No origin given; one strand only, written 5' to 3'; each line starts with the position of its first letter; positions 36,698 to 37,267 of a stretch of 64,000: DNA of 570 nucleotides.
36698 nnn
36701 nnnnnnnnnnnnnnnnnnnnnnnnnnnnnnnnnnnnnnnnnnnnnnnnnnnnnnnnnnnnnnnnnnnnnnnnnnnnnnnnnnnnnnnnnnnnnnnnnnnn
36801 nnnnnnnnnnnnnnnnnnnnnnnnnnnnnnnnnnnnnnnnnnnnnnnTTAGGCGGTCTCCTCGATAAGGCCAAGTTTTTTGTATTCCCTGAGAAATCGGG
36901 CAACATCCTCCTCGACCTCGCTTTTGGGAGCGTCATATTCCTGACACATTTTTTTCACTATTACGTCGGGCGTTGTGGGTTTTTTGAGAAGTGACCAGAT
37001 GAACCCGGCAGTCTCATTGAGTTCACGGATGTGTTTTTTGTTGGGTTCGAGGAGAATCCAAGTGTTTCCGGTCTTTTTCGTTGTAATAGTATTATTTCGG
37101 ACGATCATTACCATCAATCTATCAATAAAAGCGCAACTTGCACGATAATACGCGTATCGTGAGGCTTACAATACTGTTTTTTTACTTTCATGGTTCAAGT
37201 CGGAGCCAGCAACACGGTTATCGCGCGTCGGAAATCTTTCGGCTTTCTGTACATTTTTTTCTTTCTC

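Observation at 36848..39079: Candidate RiPP-like module inside the glycan locus: TylF-type methyltransferase, QueC-like PP-loop ATPase, a hidden 35-aa peptide gene with a strong Shine-Dalgarno, and a PqqD/RRE protein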

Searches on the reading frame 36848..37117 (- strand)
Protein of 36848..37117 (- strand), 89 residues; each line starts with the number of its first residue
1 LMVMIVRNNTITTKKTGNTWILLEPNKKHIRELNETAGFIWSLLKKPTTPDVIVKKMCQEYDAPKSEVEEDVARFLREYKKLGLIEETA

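Call 3: search_protein_families(library=pfam, proteins=[window:36848-37117:-], max_evalue=0.01)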
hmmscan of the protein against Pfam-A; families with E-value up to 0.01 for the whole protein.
window:36848-37117:- (89 aa): 2 families
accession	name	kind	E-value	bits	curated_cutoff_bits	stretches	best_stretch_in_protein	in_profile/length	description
PF05402.18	PqqD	-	2.6e-19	69.7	23.4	1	20-85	2-67/67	Coenzyme PQQ synthesis protein D (PqqD)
PF16007.11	DUF4777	-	5e-07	30.3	34.4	1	44-87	16-59/66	Domain of unknown function (DUF4777)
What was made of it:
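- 36848..37114 (-): Discrete PqqD-family RiPP recognition element (88 aa, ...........). Pfam PqqD 69.7 bits (call 3).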

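Call 4: search_protein_families(library=ncbifam, proteins=[window:36848-37117:-], max_evalue=0.01)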
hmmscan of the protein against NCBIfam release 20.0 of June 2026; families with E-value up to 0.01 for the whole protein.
window:36848-37117:- (89 aa): 7 families
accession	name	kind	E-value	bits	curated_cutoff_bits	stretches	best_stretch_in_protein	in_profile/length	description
NF033536.1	lasso_PqqD_Bac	exception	8.4e-10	38.7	80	1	10-86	12-87/88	lasso peptide biosynthesis PqqD family chaperone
NF033530.1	lasso_PqqD_Strm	exception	1.8e-09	37.7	70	1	10-85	3-78/78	lasso peptide biosynthesis PqqD family chaperone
TIGR03859.1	PQQ_PqqD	equivalog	8.9e-09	35.1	46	1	15-82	13-77/81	pyrroloquinoline quinone biosynthesis peptide chaperone PqqD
NF050069.2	PqqD_rel_WgkC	exception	2.7e-06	27.3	110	1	5-85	6-86/103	PqqD family peptide maturation chaperone WgkC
TIGR04248.1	SCM_PqqD_rel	equivalog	0.00011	22.3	100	1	11-84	6-80/84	SynChlorMet cassette protein ScmD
TIGR04353.1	PqqD_rel_X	equivalog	0.0006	20.7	35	1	33-86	18-74/74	HPr-rel-A system PqqD family peptide chaperone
NF002535.0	PRK02079.1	equivalog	0.00088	19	101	1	18-81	25-85/92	pyrroloquinoline quinone biosynthesis peptide chaperone PqqD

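Call 51: search_solved_structures(query=window:36848-37114:-, max_evalue=10, show_alignments=0)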
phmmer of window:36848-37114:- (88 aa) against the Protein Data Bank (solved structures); distinct sequences matched with E-value up to 10: 14.
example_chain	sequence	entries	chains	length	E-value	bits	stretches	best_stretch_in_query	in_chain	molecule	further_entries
9x8z_B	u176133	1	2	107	2.2e-07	34.4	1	5-86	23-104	PqqD family protein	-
5v1u_A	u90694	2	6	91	3.9e-05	27.2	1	32-85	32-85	TbiB1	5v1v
9x90_B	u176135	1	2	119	0.00039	24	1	11-78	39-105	Lasso peptide biosynthesis PqqD family chaperone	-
6jx3_B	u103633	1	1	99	0.0064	20.1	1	10-83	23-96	TfuB1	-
23cp_S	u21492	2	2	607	0.24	15.1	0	35-59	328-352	Putative chromatin structure-remodeling complex protein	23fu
6kag_A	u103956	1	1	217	0.33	14.7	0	27-60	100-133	SWI/SNF-related matrix-associated actin-dependent regulator of chromatin subfamily B membe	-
1rh5_B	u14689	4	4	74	0.39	14.5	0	28-52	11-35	Preprotein translocase secE subunit | Preprotein translocase subunit secE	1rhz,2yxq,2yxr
3g2b_A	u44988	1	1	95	0.48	14.2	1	15-74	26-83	Coenzyme PQQ synthesis protein D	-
6ltj_M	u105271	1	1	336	0.97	13.2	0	28-60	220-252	SWI/SNF-related matrix-associated actin-dependent regulator of chromatin subfamily B membe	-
1ogi_A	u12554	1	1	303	1.1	13.1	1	7-60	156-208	FERREDOXIN--NADP+ REDUCTASE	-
2vyq_A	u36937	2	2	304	1.1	13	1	8-60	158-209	FERREDOXIN-NADP REDUCTASE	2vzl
1h42_A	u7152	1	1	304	1.1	13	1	8-60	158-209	FERREDOXIN--NADP+ REDUCTASE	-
6lth_M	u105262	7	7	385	1.1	13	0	28-60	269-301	SWI/SNF-related matrix-associated actin-dependent regulator of chromatin subfamily B membe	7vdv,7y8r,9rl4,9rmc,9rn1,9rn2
2bmw_A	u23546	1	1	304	1.2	12.9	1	8-60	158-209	FERREDOXIN--NADP REDUCTASE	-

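Call 65: search_protein_families(library=padloc, proteins=[window:36848-37114:-], max_evalue=0.01)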
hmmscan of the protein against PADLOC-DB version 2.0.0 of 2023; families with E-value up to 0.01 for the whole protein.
window:36848-37114:- (88 aa): 0 families

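Call 84: search_solved_structures(query=A6, max_evalue=1, show_alignments=2)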
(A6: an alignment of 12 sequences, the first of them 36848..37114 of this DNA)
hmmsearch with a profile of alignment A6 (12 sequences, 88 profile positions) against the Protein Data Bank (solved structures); distinct sequences matched with E-value up to 1: 18.
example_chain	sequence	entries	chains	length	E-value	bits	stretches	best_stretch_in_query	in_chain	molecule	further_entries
9x8z_B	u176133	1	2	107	3.7e-11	46.2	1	15-86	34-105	PqqD family protein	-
5v1u_A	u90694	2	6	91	1.6e-10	44.2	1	7-84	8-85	TbiB1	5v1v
9x90_B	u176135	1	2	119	4.9e-09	39.5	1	18-84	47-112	Lasso peptide biosynthesis PqqD family chaperone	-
6jx3_B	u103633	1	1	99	1.3e-05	28.5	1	7-81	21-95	TfuB1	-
3g2b_A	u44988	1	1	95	0.00039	23.7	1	12-73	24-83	Coenzyme PQQ synthesis protein D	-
2krc_A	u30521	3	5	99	0.15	15.5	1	30-74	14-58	DNA-directed RNA polymerase subunit delta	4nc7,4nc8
5sxy_A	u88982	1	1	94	0.16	15.4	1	11-75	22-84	Bifunctional coenzyme PQQ synthesis protein C/D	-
6zfb_D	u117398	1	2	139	0.29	14.5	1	30-74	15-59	DNA-directed RNA polymerase subunit delta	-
6zca_D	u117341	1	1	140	0.33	14.4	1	30-74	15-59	Probable DNA-directed RNA polymerase subunit delta,Probable DNA-directed RNA polymerase su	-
2m4k_A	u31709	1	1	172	0.46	13.9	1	30-74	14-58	DNA-directed RNA polymerase subunit delta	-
7f75_L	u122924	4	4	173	0.53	13.7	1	30-74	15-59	DNA-directed RNA polymerase subunit delta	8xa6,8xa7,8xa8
5jsb_B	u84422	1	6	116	0.62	13.5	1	24-80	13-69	Mcl-1 inhibitor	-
7ubo_A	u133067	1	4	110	0.75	13.2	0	39-72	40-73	Bromodomain testis-specific protein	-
9ycq_A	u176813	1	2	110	0.75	13.2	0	39-72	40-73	Bromodomain testis-specific protein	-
1jm4_B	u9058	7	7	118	0.77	13.2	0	39-79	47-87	P300/CBP-associated Factor | HISTONE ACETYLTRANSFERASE | Histone acetyltransferase PCAF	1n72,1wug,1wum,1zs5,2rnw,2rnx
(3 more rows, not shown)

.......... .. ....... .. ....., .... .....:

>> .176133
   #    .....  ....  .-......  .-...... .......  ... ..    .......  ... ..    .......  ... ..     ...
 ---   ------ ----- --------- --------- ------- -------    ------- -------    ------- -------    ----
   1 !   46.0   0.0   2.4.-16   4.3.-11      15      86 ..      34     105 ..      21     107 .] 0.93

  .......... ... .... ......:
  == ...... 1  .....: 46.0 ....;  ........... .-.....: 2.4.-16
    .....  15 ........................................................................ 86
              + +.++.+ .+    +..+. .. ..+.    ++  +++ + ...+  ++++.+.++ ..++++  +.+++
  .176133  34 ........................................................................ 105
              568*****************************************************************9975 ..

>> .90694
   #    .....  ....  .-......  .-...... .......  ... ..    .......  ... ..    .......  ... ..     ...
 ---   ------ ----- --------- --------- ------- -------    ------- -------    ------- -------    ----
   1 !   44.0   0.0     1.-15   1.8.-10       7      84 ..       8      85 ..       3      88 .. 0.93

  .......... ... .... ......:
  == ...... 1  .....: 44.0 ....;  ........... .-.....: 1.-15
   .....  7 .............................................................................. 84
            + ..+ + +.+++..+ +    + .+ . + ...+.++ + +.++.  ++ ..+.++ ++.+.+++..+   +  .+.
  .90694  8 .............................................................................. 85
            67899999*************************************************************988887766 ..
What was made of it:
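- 36848..37114 (-): Best solved relatives with a family profile: LppB 9X8Z (E 3.7e-11), TbiB1 (1.6e-10), PbaB1 9X90 and TfuB1 (calls 51, 84).
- On RRE-dependent RiPP pathway: A family profile hits LppB, TbiB1, PbaB1 and TfuB1 at E 4e-11 to 1e-5 (call 84).
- The RRE and YxxP leader are homologous to lasso B1/leader pairs (calls 4, 51, 84).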
